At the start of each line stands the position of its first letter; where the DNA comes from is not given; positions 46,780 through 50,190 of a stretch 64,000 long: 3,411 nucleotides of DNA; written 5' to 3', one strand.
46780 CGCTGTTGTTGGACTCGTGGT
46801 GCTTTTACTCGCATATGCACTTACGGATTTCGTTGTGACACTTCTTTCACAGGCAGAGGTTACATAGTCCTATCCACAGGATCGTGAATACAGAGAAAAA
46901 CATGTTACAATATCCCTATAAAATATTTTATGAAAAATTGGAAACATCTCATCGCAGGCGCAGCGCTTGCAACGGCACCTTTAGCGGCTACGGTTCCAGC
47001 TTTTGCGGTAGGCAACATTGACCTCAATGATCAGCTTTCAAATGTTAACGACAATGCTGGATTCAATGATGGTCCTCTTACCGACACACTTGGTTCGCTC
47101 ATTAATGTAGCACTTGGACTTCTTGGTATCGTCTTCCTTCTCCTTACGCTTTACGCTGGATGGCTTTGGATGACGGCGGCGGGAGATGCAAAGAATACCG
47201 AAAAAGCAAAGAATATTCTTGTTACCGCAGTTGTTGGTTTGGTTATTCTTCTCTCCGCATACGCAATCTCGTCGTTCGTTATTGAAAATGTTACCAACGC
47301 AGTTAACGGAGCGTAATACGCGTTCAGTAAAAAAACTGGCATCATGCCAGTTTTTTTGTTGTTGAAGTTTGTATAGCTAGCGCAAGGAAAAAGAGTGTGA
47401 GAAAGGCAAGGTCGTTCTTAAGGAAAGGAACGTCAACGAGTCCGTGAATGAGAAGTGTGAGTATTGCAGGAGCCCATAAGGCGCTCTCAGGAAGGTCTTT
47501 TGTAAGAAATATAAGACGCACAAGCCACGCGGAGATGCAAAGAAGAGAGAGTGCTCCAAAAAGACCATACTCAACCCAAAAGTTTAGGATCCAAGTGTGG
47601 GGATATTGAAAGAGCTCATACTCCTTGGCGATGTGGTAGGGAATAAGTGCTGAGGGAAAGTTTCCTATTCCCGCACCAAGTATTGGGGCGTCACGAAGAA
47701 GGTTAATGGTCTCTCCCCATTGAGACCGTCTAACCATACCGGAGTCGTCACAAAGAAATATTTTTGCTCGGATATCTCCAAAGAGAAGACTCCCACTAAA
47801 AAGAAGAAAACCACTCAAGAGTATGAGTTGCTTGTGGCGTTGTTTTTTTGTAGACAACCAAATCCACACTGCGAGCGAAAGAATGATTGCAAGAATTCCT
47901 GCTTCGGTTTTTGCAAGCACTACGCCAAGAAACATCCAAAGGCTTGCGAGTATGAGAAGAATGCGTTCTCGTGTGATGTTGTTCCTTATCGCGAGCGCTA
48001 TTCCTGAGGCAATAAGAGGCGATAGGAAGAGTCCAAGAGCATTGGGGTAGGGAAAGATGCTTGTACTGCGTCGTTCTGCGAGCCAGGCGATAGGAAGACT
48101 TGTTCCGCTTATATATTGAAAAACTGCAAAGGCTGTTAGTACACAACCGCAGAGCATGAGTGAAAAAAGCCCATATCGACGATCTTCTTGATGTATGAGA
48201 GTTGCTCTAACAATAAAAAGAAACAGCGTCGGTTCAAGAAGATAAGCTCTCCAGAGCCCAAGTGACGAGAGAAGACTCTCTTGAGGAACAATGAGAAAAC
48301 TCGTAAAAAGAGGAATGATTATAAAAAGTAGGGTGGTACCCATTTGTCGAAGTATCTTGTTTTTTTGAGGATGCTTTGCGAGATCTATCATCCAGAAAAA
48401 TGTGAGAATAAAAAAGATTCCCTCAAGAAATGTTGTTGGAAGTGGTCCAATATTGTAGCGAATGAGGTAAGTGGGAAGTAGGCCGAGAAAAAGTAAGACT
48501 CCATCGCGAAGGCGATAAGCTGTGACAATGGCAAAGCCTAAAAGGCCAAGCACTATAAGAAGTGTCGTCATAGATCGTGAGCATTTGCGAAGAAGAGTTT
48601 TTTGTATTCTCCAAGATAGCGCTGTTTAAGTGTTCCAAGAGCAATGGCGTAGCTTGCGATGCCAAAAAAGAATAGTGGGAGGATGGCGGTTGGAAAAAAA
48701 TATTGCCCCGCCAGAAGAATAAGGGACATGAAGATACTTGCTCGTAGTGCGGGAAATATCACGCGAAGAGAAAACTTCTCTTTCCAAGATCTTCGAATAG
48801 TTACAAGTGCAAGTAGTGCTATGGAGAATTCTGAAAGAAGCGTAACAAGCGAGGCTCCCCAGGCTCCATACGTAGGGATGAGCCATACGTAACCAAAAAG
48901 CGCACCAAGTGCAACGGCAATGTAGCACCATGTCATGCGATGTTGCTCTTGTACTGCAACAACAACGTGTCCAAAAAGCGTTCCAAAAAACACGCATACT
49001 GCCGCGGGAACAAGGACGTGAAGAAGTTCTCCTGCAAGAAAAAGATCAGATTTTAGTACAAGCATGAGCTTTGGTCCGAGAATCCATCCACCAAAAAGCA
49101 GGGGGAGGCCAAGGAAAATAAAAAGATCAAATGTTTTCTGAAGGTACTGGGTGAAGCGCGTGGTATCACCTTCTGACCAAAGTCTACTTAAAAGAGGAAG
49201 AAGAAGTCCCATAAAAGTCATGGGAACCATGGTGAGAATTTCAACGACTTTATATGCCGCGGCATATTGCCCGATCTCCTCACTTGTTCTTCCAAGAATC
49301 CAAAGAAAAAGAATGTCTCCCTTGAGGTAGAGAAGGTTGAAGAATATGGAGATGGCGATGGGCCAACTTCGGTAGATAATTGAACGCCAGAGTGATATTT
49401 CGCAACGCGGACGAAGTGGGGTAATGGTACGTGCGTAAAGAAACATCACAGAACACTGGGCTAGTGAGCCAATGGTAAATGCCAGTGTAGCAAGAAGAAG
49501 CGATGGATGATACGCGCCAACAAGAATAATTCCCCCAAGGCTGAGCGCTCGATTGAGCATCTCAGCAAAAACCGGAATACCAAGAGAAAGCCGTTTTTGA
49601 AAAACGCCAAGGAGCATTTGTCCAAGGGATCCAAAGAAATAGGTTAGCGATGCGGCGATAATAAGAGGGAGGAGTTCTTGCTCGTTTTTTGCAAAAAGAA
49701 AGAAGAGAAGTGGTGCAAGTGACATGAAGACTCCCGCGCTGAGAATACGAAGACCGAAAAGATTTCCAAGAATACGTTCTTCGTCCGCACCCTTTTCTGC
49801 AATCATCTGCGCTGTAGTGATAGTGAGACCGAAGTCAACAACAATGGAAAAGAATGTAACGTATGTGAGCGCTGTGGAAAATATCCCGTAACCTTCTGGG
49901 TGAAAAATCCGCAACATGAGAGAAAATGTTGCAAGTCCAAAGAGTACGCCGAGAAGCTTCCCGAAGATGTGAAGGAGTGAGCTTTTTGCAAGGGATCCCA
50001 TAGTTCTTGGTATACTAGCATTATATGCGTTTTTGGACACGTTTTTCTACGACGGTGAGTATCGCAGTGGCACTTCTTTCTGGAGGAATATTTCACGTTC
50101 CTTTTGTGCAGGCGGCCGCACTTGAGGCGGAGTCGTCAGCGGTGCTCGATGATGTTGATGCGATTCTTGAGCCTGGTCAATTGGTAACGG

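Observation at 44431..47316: Tandem array of six paralogous pilin-like genes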

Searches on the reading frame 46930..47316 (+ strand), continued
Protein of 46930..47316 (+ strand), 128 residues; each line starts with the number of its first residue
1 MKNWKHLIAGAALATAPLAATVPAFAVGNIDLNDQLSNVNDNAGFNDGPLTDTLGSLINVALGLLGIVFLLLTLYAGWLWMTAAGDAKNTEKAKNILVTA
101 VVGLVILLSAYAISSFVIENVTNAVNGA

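Call 47: search_protein_families(library=pfam, max_evalue=0.001, proteins=[L057:6180-8009:+, L079:6906-8759:+, L059:1220-3064:-, L070:7867-10893:+, L084:226-3312:-])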
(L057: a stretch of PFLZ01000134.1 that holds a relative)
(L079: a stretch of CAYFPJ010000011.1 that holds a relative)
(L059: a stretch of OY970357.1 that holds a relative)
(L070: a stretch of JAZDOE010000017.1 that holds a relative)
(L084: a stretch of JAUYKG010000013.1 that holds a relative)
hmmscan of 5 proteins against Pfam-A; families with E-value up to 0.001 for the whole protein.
L057:6180-8009:+ (609 aa): 8 families
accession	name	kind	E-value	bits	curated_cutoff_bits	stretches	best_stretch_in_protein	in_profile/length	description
PF01434.24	Peptidase_M41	-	1.4e-62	211.4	29.9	1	416-606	2-191/191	Peptidase family M41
PF00004.35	AAA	-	2.8e-44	151.2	21.2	1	202-333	1-129/131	ATPase family associated with various cellular activities (AAA)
PF17862.7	AAA_lid_3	-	6.6e-17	61.2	27.2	1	358-400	2-44/45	AAA+ lid domain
PF06068.19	TIP49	-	6.7e-06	25.9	23.8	1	163-236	21-89/347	TIP49 P-loop domain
PF06480.20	FtsH_ext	-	7.3e-05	23.4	25.5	1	11-68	5-68/103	FtsH Extracellular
PF23902.1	AAA_lid_PRS2_C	-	8.6e-05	23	34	1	340-407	3-71/73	PRS2 AAA+ lid C-terminal domain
PF05496.18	RuvB_N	-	0.0001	22.6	27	0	164-269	5-95/159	Holliday junction DNA helicase RuvB P-loop domain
PF07728.20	AAA_5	-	0.00017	22.1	22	1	201-322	1-136/139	AAA domain (dynein-related subfamily)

L079:6906-8759:+ (617 aa): 9 families
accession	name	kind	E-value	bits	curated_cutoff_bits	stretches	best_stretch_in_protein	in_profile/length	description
PF01434.24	Peptidase_M41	-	1.4e-62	211.4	29.9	1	417-608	1-191/191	Peptidase family M41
PF00004.35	AAA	-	2.8e-46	157.6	21.2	1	204-336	1-130/131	ATPase family associated with various cellular activities (AAA)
PF17862.7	AAA_lid_3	-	1.3e-17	63.5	27.2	1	359-402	1-44/45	AAA+ lid domain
PF06068.19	TIP49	-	2.6e-06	27.3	23.8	1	163-238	19-89/347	TIP49 P-loop domain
PF07728.20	AAA_5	-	9.7e-06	26.1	22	1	203-323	1-135/139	AAA domain (dynein-related subfamily)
PF05496.18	RuvB_N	-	1.7e-05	25.1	27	1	166-271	5-95/159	Holliday junction DNA helicase RuvB P-loop domain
PF23902.1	AAA_lid_PRS2_C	-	2.1e-05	25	34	1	342-409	3-71/73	PRS2 AAA+ lid C-terminal domain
PF13401.12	AAA_22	-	0.00062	20.5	27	0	204-230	8-37/130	AAA domain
PF13191.12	AAA_16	-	0.00073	20.5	32.6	0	201-224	24-47/167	AAA ATPase domain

L059:1220-3064:- (614 aa): 14 families
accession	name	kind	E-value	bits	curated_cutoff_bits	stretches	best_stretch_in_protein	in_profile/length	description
PF00005.33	ABC_tran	-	4e-45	154.2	25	2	43-169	3-137/137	ABC transporter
PF12848.13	ABC_tran_Xtn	-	3.5e-20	72.3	25.9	1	210-281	3-74/85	ABC transporter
PF13304.12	AAA_21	-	9.3e-15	55.9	27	1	432-479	248-301/304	AAA domain, putative AbiEii toxin, Type IV TA system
PF02463.25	SMC_N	-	2e-08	34.4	40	0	421-484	136-205/220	RecF/RecN/SMC N terminal domain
PF13401.12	AAA_22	-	8.7e-08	33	27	0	54-170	8-96/130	AAA domain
PF13555.12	AAA_29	-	1.8e-07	31.2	27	0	41-88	12-50/61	P-loop containing region of AAA domain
PF25199.1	nSTAND_NTPase5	-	8e-06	26.2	34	0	318-370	28-83/145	Novel STAND NTPase 5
PF03193.22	RsgA_GTPase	-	1.4e-05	25.4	30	0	273-361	56-138/174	RsgA GTPase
PF05729.18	NACHT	-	7.2e-05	23.1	26.7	0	331-350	2-21/167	NACHT domain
PF13604.12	AAA_30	-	0.00012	22.3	27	0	55-119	22-82/191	AAA domain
PF01926.29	MMR_HSR1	-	0.00013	22.5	21.9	0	53-75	1-23/113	50S ribosome-binding GTPase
PF13191.12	AAA_16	-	0.00057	20.8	32.6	0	327-377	21-71/167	AAA ATPase domain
PF13476.12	AAA_23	-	0.00059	21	27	0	325-349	16-39/201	AAA domain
PF20720.3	nSTAND3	-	0.00063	19.9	27.2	0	325-353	13-41/155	Novel STAND NTPase 3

L070:7867-10893:+ (1008 aa): 6 families
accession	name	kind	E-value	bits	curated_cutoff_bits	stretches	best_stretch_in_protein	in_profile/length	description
PF02463.25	SMC_N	-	2.9e-63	213.7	40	1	2-991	1-219/220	RecF/RecN/SMC N terminal domain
PF06470.18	SMC_hinge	-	3.8e-28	98.6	22.5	1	420-537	2-115/116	SMC proteins Flexible Hinge Domain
PF13304.12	AAA_21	-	1.5e-13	51.9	27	2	35-75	1-39/304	AAA domain, putative AbiEii toxin, Type IV TA system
PF13476.12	AAA_23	-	3.2e-08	34.9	27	1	5-232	1-191/201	AAA domain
PF00005.33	ABC_tran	-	0.00013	23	25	0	34-86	12-63/137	ABC transporter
PF13555.12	AAA_29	-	0.00069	19.7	27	0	35-57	24-46/61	P-loop containing region of AAA domain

L084:226-3312:- (1028 aa): 7 families
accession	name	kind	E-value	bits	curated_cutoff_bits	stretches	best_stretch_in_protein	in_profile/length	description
PF00270.35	DEAD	-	1.2e-23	84.2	26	1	490-651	1-164/167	DEAD/DEAH box helicase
PF02559.22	CarD_TRCF_RID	-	2.3e-18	66.5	23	1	368-423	1-56/57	CarD-like/TRCF RID domain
PF00271.37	Helicase_C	-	2.4e-15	57.2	23.5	1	688-794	8-109/110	Helicase conserved C-terminal domain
PF17757.6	UvrB_inter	-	5.2e-08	33.3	22.9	1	141-226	1-89/91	UvrB interaction domain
PF04851.21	ResIII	-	3.9e-06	27.3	22.5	1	511-646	25-162/164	Type III restriction enzyme, res subunit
PF03461.20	TRCF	-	4.4e-06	27.4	25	1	889-975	2-81/95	TRCF domain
PF13604.12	AAA_30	-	0.0006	20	27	0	512-630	21-108/191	AAA domain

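Call 52: search_protein_families(library=pfam, max_evalue=0.01, proteins=[L062:11884-12621:+, L021:8207-8671:+, L029:5109-5762:+, L056:13777-14358:+, L073:13138-13506:+, L081:1066-1683:+, L042:17914-18585:-, L027:15397-16194:+, L026:17889-18884:-, L017:1946-2719:+])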
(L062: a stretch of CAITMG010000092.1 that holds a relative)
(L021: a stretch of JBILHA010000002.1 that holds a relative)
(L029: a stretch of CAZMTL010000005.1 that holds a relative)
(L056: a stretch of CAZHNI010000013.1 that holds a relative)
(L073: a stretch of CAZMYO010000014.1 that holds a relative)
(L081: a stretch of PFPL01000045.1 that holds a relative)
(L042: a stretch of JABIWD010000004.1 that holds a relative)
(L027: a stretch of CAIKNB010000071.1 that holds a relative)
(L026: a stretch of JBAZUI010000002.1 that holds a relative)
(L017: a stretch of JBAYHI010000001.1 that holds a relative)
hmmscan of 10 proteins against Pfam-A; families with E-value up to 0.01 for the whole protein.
L062:11884-12621:+ (245 aa): 1 family
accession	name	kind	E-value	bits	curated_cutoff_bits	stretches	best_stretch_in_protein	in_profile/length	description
PF00535.33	Glycos_transf_2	-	2e-16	60.8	23.3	1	6-182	2-167/168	Glycosyl transferase family 2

L021:8207-8671:+ (154 aa): 2 families
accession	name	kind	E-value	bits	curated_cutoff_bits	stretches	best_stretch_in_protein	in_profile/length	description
PF09424.15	YqeY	-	9.5e-41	139.7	27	1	12-153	2-143/143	Yqey-like protein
PF22456.1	PqqF-like_C_4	-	0.0013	19.3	27.5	1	60-111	44-95/100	PQQ synthase PqqF-like, C-terminal lobe domain 4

L029:5109-5762:+ (217 aa): 2 families
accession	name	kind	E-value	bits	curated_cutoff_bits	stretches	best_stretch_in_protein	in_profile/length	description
PF10502.14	Peptidase_S26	-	8.9e-38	130.3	22.9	1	44-198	2-164/168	Signal peptidase, peptidase S26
PF00717.28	Peptidase_S24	-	4.8e-05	23.5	23.3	1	69-129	39-91/116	Peptidase S24-like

L056:13777-14358:+ (193 aa): 1 family
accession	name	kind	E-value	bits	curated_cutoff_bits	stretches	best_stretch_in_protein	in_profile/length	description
PF01936.24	NYN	-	9.1e-38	130.5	24.2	1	18-165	1-144/145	NYN domain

L073:13138-13506:+ (122 aa): 1 family
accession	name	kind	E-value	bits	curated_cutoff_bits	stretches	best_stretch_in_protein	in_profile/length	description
PF00312.27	Ribosomal_S15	-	1.8e-30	105.4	31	1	7-86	1-80/81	Ribosomal protein S15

L081:1066-1683:+ (205 aa): 1 family
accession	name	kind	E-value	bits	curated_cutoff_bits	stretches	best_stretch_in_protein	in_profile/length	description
PF07963.17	N_methyl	-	8.3e-09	35.1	21.2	1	3-26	2-25/27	Prokaryotic N-terminal methylation motif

L042:17914-18585:- (223 aa): 2 families
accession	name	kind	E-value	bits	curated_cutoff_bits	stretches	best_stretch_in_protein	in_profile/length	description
PF01592.21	NifU_N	-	4.2e-37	127.6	22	1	27-155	2-125/127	NifU-like N terminal domain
PF04324.20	Fer2_BFD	-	9.5e-05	23.1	26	1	173-202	7-36/50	BFD-like [2Fe-2S] binding domain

L027:15397-16194:+ (265 aa): 0 families

L026:17889-18884:- (331 aa): 4 families
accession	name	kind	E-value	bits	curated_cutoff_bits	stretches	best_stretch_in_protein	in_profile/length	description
PF17991.7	Thioredoxin_10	-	4.6e-22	79.5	27.1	1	175-326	1-142/142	Thioredoxin like C-terminal domain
PF08534.16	Redoxin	-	1.2e-10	41.8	26.6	1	22-145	17-144/148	Redoxin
PF00578.27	AhpC-TSA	-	5.9e-10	39.6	26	1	23-130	15-123/124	AhpC/TSA family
PF13905.12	Thioredoxin_8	-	3.2e-07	31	27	1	33-128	1-94/94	Thioredoxin-like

L017:1946-2719:+ (257 aa): 2 families
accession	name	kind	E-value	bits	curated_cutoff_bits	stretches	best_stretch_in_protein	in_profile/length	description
PF01978.25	TrmB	-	2.4e-11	43.8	25.6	1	15-74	1-60/68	Sugar-specific transcriptional regulator TrmB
PF09339.16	HTH_IclR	-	0.00025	21.2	22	1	36-67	18-49/52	IclR helix-turn-helix domain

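Call 81: search_protein_families(library=pfam, max_evalue=1, proteins=[L048:9406-9900:+, L045:3739-4392:+])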
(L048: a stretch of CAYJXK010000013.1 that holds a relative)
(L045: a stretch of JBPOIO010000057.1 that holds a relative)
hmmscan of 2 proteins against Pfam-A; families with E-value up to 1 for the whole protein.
L048:9406-9900:+ (164 aa): 6 families
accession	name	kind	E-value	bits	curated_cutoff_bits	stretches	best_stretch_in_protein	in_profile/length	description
PF18895.5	T4SS_pilin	-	3.9e-11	43.3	26.6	1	84-150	5-71/71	Type IV secretion system pilin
PF04956.18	TrbC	-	0.026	15.2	27.9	1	83-149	37-97/98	TrbC/VIRB2 pilin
PF01683.23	EB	-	0.032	14.7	24.3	1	38-62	16-40/52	EB module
PF19747.4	DUF6234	-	0.34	11.8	27.5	1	93-147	12-70/129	Family of unknown function (DUF6234)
PF04290.18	DctQ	-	0.89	9.9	28.3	1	84-154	58-130/132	Tripartite ATP-independent periplasmic transporters, DctQ component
PF04746.17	DUF575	-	0.92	10.2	25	1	87-123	9-45/101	Protein of unknown function (DUF575)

L045:3739-4392:+ (217 aa): 4 families
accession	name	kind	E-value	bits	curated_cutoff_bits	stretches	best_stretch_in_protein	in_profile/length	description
PF18895.5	T4SS_pilin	-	4.9e-08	33.4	26.6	1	136-200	7-70/71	Type IV secretion system pilin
PF05987.18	DUF898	-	0.047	13.2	28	1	98-205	139-244/336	Bacterial protein of unknown function (DUF898)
PF02308.21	MgtC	-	0.13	13.1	31.4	1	117-202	46-105/121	MgtC family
PF04893.22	Yip1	-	0.16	12.3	28.6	1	84-193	11-109/173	Yip1 domain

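Call 82: find_encoding_contigs(protein=P0008, flank=6000, max_places=1)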
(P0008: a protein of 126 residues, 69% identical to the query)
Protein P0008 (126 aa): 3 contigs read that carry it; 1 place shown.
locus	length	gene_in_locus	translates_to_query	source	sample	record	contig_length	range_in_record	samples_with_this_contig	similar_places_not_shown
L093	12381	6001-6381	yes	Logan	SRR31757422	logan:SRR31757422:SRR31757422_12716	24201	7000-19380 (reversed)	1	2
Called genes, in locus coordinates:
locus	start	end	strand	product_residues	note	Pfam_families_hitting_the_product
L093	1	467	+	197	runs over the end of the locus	PF00565:SNase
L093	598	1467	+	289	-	PF00483:NTP_transferase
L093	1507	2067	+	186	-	-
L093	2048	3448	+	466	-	PF01547:SBP_bac_1, PF13416:SBP_bac_8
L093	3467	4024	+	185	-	PF18895:T4SS_pilin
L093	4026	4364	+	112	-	PF18895:T4SS_pilin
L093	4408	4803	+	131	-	PF18895:T4SS_pilin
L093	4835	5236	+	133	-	PF18895:T4SS_pilin (weak)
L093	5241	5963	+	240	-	PF18895:T4SS_pilin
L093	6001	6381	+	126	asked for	PF18895:T4SS_pilin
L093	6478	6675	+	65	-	-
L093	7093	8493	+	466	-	-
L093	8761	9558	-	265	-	-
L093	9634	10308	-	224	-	-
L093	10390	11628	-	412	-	PF04932:Wzy_C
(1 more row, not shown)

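Call 83: find_encoding_contigs(protein=P0005, flank=6000, max_places=1)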
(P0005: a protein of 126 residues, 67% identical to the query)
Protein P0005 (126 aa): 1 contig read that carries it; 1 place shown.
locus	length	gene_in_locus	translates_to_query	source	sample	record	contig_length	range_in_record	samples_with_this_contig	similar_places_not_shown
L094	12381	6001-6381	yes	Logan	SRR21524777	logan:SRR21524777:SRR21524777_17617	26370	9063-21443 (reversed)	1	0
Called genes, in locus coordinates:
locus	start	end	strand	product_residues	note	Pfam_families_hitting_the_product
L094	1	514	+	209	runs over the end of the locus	PF00565:SNase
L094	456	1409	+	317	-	PF00483:NTP_transferase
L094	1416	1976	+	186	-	-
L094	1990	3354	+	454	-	PF01547:SBP_bac_1, PF13416:SBP_bac_8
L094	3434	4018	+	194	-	PF04956:TrbC (faint), PF18895:T4SS_pilin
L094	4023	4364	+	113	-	PF18895:T4SS_pilin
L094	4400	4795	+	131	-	PF18895:T4SS_pilin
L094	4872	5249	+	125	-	PF18895:T4SS_pilin (weak)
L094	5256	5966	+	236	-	PF18895:T4SS_pilin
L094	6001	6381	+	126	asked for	PF18895:T4SS_pilin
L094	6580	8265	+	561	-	-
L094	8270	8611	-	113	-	-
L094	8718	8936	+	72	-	-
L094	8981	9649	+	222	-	-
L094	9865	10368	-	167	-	-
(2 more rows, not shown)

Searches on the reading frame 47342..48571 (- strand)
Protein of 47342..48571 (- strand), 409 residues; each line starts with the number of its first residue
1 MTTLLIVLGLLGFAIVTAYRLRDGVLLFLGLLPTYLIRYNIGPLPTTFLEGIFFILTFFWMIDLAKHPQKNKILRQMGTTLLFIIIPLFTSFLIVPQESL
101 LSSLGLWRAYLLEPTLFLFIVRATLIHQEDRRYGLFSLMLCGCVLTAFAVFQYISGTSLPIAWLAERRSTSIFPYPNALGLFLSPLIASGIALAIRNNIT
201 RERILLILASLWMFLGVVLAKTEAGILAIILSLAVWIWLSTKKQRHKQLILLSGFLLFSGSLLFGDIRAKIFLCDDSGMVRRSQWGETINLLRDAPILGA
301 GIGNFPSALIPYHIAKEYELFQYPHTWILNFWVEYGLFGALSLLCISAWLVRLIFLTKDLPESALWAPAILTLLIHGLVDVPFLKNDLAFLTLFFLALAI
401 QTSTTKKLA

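Call 9: search_protein_families(library=pfam, max_evalue=0.001, proteins=[window:47342-48571:-])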
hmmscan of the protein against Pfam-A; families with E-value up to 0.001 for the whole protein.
window:47342-48571:- (409 aa): 1 family
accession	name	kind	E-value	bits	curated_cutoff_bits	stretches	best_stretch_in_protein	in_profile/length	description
PF04932.20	Wzy_C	-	1.6e-15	57.6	31.7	1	208-343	1-148/149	O-Antigen ligase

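Call 85: search_protein_families(library=ncbifam, max_evalue=0.001, proteins=[window:47342-48571:-])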
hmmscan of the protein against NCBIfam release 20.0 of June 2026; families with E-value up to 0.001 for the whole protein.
window:47342-48571:- (409 aa): 0 families

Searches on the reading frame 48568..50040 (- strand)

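Call 9: search_protein_families(library=pfam, max_evalue=0.001, proteins=[window:48568-50040:-])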
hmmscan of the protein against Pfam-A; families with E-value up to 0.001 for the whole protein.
window:48568-50040:- (490 aa): 3 families
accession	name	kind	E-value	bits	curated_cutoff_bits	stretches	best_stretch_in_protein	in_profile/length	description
PF01943.22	Polysacc_synt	-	3e-19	69.9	28.2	1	18-288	2-274/274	Polysaccharide biosynthesis protein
PF13440.11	Polysacc_synt_3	-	7e-14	52.2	23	1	42-329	2-283/293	Polysaccharide biosynthesis protein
PF01554.23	MatE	-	3.7e-06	27.2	24.9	1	227-384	1-160/161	MatE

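Call 85: search_protein_families(library=ncbifam, max_evalue=0.001, proteins=[window:48568-50040:-])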
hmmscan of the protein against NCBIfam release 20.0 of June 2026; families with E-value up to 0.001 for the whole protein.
window:48568-50040:- (490 aa): 1 family
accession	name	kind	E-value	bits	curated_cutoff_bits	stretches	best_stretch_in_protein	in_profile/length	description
NF041871.1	Wzx_EPS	equivalog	4.9e-05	22.2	800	1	36-397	21-381/492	exopolysaccharide biosynthesis flippase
